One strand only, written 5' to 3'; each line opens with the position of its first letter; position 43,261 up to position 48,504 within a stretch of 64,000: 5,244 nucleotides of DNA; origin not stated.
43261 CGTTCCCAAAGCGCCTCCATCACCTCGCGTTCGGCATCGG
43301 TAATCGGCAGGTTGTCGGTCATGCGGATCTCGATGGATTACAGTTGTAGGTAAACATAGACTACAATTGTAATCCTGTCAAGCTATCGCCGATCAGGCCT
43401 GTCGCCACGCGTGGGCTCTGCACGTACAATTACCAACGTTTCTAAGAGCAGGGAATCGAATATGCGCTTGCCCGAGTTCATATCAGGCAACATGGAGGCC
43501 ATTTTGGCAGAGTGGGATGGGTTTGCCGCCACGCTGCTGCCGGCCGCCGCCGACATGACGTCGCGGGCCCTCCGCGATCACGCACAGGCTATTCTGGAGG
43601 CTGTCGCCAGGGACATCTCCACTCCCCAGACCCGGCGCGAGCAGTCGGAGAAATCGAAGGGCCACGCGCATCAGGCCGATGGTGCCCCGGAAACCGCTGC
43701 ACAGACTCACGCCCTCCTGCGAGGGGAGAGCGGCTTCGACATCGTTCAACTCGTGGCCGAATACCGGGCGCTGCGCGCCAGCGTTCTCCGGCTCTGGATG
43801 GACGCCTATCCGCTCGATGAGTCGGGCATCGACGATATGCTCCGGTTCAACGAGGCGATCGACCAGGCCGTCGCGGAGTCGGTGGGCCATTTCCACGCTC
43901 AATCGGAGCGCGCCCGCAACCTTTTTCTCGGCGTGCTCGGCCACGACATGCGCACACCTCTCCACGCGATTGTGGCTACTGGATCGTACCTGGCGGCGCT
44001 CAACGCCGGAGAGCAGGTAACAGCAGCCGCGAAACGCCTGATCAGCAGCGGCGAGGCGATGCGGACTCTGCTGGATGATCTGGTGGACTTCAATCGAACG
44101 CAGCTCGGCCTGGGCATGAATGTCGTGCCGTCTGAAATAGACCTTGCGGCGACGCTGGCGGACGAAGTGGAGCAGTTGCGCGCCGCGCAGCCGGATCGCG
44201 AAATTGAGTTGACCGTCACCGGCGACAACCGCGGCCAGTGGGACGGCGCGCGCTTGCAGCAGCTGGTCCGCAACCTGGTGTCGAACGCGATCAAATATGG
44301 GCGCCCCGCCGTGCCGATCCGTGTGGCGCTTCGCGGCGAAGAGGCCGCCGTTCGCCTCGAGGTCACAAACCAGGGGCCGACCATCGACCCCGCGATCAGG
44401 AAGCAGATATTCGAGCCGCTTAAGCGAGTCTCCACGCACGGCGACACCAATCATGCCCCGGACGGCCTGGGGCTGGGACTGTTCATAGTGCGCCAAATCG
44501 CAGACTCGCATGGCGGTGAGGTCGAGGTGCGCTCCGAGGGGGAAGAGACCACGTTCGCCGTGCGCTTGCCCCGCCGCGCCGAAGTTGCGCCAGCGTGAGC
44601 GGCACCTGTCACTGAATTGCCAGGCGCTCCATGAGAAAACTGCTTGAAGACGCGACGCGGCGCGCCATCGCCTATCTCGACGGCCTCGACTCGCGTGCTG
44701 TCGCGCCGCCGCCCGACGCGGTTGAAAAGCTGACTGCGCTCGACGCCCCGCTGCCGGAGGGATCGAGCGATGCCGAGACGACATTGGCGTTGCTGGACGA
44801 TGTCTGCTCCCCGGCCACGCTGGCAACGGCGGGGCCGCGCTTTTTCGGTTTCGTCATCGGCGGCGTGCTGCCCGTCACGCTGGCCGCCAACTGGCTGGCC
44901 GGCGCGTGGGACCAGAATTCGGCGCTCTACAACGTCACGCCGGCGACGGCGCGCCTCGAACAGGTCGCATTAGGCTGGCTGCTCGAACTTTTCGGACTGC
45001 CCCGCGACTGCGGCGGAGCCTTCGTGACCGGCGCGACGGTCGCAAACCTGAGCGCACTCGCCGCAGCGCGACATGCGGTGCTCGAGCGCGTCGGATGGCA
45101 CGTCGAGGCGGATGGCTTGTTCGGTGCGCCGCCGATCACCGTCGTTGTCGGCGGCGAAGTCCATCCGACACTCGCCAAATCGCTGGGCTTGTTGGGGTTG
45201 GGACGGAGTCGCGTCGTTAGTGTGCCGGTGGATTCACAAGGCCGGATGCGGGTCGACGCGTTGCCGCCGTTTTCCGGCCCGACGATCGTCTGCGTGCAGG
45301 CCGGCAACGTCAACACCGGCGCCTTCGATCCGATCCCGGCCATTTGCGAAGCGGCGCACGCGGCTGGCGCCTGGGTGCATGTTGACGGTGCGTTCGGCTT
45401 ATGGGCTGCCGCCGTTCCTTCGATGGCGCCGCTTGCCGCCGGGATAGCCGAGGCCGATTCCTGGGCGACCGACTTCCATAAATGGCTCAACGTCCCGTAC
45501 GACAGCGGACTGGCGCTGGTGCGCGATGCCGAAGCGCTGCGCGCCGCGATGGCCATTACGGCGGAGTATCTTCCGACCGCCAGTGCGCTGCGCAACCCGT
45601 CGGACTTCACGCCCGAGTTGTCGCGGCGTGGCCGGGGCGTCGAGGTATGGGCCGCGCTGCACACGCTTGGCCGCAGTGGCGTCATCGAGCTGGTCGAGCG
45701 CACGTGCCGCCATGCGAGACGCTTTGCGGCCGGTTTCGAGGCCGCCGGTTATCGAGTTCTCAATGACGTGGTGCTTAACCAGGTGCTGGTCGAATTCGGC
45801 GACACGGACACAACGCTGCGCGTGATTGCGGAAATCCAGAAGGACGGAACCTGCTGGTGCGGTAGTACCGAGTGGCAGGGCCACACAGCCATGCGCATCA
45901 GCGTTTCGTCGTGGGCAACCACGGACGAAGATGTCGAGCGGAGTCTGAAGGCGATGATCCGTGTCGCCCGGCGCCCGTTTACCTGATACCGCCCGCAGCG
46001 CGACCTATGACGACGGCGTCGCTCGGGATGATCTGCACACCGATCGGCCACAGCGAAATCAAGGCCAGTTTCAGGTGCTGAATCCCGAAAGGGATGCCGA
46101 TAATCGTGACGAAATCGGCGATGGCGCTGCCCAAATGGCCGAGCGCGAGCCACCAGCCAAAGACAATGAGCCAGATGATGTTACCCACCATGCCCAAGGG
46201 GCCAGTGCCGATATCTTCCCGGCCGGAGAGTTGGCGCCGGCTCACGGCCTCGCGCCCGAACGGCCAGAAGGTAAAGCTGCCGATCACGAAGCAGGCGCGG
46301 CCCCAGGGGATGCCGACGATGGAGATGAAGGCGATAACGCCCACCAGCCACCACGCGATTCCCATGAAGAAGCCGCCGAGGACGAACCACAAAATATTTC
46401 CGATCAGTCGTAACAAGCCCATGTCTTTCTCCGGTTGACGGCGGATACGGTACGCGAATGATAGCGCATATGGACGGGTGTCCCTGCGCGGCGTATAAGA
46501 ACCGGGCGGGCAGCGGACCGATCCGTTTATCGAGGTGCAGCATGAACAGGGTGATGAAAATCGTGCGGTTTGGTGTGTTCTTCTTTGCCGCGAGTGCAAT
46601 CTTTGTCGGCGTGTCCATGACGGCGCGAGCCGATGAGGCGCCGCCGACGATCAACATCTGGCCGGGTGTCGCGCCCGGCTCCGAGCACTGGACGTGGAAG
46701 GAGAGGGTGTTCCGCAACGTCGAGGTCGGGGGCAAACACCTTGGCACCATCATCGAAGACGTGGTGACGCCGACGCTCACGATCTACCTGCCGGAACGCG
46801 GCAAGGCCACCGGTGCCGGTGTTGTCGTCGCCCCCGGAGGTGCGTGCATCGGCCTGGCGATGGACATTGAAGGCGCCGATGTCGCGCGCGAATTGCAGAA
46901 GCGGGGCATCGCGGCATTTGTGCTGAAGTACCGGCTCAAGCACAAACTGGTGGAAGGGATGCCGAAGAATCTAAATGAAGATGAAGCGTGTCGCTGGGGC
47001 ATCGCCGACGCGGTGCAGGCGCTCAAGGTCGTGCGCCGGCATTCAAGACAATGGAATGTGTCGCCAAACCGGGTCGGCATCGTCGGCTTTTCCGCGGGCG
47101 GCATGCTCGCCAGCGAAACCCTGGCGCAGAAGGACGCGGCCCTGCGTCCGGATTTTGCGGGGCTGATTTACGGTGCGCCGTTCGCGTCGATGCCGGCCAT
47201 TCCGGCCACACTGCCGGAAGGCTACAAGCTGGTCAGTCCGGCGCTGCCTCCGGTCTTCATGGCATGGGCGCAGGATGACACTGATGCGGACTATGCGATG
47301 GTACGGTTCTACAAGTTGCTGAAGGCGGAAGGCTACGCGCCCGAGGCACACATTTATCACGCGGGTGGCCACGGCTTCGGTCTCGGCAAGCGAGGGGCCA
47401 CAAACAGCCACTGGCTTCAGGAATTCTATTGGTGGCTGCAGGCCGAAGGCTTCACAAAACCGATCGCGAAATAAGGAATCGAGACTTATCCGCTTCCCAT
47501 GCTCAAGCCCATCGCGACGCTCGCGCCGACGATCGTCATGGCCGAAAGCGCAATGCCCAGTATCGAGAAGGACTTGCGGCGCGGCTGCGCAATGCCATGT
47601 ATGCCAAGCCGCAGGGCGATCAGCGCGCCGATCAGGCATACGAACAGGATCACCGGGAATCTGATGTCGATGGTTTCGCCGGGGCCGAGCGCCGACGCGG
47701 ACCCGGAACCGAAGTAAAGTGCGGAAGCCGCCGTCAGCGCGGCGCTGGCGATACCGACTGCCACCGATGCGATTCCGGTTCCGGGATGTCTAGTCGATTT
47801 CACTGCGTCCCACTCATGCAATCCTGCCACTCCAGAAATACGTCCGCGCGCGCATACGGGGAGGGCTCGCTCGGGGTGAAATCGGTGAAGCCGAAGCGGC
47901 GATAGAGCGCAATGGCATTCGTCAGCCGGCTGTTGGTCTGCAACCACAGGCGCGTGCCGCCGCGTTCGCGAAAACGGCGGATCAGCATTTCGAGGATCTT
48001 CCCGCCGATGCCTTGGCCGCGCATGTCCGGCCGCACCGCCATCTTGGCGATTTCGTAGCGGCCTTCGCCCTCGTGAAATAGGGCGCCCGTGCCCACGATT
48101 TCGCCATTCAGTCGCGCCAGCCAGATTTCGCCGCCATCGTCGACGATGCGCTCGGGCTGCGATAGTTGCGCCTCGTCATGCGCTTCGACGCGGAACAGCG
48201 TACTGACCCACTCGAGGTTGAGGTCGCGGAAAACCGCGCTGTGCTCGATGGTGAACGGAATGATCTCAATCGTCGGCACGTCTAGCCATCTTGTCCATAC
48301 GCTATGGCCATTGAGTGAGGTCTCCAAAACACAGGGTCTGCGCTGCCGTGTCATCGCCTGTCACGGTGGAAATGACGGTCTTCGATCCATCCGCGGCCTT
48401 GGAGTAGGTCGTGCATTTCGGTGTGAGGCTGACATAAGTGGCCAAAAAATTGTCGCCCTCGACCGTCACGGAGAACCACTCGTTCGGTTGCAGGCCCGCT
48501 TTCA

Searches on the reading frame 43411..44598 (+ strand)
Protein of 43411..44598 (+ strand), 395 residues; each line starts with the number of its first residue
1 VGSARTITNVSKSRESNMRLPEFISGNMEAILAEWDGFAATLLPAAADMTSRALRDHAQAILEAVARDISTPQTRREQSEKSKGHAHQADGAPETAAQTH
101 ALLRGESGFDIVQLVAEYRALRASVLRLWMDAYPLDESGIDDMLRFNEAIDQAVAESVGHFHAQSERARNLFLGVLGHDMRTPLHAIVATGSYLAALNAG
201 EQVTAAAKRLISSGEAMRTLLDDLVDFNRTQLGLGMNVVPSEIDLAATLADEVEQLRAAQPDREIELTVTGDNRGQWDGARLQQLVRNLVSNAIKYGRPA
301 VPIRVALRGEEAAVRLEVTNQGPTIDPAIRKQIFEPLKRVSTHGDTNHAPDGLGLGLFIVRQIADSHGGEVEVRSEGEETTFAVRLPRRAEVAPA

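Call 19: search_protein_families(library=pfam, proteins=[window:43411-44598:+], max_evalue=0.01)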
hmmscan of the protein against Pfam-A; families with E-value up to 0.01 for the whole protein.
window:43411-44598:+ (395 aa): 4 families
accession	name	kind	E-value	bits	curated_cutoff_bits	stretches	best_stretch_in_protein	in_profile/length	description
PF02518.31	HATPase_c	-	1.1e-24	87.5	26.4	1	278-389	2-110/111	Histidine kinase-, DNA gyrase B-, and HSP90-like ATPase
PF00512.31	HisKA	-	3.8e-09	36.9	26.9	1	168-231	1-64/66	His Kinase A (phospho-acceptor) domain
PF13581.12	HATPase_c_2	-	4.2e-08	33.7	27.4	1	287-382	37-123/127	Histidine kinase-like ATPase domain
PF14361.12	RsbRD_N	-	0.0001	23.4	24.3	1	20-127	1-101/104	RsbT co-antagonist protein rsbRD N-terminal domain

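Call 20: search_protein_families(library=padloc, proteins=[window:43411-44598:+], max_evalue=0.01)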
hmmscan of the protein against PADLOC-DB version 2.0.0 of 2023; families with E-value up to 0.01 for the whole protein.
window:43411-44598:+ (395 aa): 1 family
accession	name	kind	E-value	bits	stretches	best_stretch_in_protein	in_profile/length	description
PDLC04647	PDC-M43B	-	6.2e-05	20.2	1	289-378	235-322/347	-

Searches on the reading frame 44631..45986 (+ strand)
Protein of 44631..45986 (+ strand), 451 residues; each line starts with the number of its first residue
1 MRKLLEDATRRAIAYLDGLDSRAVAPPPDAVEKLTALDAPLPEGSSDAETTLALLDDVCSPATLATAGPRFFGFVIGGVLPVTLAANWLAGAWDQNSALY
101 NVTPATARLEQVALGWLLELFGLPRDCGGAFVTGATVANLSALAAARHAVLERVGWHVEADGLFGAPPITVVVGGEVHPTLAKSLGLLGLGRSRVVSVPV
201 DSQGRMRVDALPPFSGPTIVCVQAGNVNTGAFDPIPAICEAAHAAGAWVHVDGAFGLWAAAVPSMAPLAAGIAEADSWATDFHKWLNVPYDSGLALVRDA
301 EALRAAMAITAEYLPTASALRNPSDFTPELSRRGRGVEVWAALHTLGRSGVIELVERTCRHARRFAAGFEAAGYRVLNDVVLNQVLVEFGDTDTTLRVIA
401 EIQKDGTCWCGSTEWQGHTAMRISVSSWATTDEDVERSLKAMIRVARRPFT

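Call 19: search_protein_families(library=pfam, proteins=[window:44631-45986:+], max_evalue=0.01)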
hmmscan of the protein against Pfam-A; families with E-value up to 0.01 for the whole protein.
window:44631-45986:+ (451 aa): 3 families
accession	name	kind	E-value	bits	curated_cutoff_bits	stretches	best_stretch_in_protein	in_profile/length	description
PF00282.25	Pyridoxal_deC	-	1e-36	127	27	1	64-372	35-356/375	Pyridoxal-dependent decarboxylase conserved domain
PF00266.25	Aminotran_5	-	2.1e-05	24.1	21.5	1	194-254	115-177/371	Aminotransferase class-V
PF01212.27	Beta_elim_lyase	-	0.0015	18.4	27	1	233-388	149-284/288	Beta-eliminating lyase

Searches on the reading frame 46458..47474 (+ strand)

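Call 19: search_protein_families(library=pfam, proteins=[window:46458-47474:+], max_evalue=0.01)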
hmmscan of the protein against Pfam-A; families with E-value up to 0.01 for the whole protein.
window:46458-47474:+ (338 aa): 6 families
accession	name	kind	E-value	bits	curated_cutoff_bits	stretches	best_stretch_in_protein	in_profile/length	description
PF07859.19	Abhydrolase_3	-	1.2e-08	35.4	25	1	182-239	49-108/210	alpha/beta hydrolase fold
PF20434.5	BD-FAE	-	4.3e-08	33.4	26.8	1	107-219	1-104/215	BD-FAE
PF00326.27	Peptidase_S9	-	6.5e-08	32.8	22.6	1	179-245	39-101/213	Prolyl oligopeptidase family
PF00135.34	COesterase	-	7e-06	25.7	27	1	106-228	87-207/515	Carboxylesterase family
PF01738.24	DLH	-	7.3e-05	22.9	21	1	192-324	85-211/217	Dienelactone hydrolase family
PF12697.13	Abhydrolase_6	-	0.0036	18.4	26.3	1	184-274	50-124/217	Alpha/beta hydrolase family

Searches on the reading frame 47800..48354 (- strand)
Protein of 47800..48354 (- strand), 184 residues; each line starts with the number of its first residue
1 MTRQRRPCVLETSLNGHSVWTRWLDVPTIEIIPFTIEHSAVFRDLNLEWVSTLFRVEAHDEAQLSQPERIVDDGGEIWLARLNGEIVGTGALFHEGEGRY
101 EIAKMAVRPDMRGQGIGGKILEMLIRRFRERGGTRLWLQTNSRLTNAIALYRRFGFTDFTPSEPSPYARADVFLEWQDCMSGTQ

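Call 20: search_protein_families(library=padloc, proteins=[window:47800-48354:-], max_evalue=0.01)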
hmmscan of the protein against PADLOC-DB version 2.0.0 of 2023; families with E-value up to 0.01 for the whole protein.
window:47800-48354:- (184 aa): 1 family
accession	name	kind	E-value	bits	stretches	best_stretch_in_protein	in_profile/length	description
PDLC04421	PDC-M11A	-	0.0005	16.9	1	102-160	229-287/486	-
